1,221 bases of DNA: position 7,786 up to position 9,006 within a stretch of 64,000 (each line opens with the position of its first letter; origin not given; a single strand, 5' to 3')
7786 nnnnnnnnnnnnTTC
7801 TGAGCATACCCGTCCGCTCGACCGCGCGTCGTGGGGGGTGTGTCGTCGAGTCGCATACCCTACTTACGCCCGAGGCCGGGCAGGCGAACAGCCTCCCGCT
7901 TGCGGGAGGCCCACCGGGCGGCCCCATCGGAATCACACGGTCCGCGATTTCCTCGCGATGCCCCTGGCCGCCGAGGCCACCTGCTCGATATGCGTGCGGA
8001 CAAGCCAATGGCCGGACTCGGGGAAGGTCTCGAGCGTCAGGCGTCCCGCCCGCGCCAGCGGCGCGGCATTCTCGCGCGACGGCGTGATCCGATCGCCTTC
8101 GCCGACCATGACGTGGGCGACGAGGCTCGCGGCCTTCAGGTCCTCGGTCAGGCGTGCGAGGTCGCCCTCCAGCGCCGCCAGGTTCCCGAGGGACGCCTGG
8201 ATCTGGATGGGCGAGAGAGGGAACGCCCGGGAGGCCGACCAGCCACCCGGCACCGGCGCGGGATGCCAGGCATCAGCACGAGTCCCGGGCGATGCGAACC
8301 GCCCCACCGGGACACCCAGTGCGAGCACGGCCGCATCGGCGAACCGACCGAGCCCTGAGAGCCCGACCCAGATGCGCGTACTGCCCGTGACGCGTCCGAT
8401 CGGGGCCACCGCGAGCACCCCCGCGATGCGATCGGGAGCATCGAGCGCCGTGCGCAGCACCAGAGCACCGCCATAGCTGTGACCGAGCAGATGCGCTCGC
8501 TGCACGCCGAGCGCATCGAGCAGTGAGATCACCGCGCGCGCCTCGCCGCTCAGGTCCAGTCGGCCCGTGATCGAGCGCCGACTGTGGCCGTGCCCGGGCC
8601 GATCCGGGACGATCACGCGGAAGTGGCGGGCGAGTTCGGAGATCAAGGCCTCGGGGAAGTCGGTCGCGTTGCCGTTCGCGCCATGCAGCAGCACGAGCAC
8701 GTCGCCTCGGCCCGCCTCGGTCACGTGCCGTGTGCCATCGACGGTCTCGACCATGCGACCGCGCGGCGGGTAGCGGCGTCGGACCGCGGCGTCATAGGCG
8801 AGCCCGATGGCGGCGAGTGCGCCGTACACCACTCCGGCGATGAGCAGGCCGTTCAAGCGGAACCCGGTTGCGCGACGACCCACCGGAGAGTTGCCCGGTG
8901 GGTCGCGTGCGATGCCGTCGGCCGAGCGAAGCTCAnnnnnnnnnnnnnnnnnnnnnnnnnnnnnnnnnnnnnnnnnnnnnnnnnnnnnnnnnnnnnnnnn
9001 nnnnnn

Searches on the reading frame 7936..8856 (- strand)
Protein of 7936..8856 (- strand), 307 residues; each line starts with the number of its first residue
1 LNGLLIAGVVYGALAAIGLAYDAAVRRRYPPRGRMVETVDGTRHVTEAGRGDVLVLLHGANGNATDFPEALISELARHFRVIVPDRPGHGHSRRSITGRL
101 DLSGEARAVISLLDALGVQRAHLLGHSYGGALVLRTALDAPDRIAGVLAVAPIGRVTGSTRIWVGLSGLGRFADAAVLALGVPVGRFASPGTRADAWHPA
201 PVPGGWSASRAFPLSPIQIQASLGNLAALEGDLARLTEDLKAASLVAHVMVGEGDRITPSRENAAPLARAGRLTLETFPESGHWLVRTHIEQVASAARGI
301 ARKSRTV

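Call 36: search_protein_families(library=pfam, proteins=[window:7936-8856:-], max_evalue=0.001)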
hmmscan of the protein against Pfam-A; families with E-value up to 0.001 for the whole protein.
window:7936-8856:- (307 aa): 4 families
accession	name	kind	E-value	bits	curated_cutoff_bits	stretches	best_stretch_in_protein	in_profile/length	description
PF00561.26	Abhydrolase_1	-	1.3e-24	87.7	25.8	1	53-152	2-102/245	alpha/beta hydrolase fold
PF12697.13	Abhydrolase_6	-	3.1e-24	87.3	26.3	1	54-295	1-216/217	Alpha/beta hydrolase family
PF12146.15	Hydrolase_4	-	2.3e-12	47.2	27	1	53-159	6-116/239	Serine aminopeptidase, S33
PF00326.27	Peptidase_S9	-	0.00087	19.3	22.6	0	118-157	63-102/213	Prolyl oligopeptidase family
